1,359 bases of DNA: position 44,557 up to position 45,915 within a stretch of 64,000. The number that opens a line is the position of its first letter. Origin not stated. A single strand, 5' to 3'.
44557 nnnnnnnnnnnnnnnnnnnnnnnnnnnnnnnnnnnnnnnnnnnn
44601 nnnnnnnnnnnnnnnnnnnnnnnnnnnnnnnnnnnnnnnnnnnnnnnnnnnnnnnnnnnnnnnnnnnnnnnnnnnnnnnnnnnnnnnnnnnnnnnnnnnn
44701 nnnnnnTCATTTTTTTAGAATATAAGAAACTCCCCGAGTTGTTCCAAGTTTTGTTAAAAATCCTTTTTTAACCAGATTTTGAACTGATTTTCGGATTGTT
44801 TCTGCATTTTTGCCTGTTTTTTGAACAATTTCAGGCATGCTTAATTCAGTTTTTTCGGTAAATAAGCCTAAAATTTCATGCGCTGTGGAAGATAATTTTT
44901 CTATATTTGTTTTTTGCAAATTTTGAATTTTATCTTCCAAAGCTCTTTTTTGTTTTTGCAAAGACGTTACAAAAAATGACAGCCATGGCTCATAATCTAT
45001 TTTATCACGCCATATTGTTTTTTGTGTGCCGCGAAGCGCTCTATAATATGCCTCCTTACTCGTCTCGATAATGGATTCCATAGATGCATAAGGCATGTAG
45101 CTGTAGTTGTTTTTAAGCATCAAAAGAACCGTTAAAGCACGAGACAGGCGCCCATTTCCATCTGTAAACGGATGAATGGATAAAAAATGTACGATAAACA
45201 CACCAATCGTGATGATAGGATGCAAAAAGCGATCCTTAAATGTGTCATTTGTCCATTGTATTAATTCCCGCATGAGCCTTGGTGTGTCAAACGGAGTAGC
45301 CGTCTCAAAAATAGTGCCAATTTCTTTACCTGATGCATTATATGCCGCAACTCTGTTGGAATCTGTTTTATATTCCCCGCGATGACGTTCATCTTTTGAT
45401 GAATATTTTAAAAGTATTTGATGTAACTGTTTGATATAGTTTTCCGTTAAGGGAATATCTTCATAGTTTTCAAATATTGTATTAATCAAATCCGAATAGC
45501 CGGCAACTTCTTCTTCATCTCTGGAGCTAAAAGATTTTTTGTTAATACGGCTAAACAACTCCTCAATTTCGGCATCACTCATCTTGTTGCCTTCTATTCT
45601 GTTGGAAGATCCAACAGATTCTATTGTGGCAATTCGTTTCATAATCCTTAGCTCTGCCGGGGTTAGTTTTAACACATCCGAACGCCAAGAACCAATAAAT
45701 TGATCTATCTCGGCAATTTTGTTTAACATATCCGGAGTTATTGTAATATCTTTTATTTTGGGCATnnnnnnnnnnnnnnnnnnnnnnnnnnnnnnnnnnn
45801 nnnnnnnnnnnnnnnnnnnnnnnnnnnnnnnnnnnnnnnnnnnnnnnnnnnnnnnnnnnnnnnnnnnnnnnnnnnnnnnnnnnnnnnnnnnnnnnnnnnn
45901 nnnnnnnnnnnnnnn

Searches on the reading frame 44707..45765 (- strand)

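Call 38: search_protein_families(library=pfam, proteins=[window:44707-45765:-], max_evalue=0.00001)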
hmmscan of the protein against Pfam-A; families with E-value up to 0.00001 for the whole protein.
window:44707-45765:- (352 aa): 1 family
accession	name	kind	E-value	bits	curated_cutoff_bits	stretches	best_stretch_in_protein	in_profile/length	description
PF02661.23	Fic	-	6.8e-18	65.7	24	1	105-215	1-92/93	Fic/DOC family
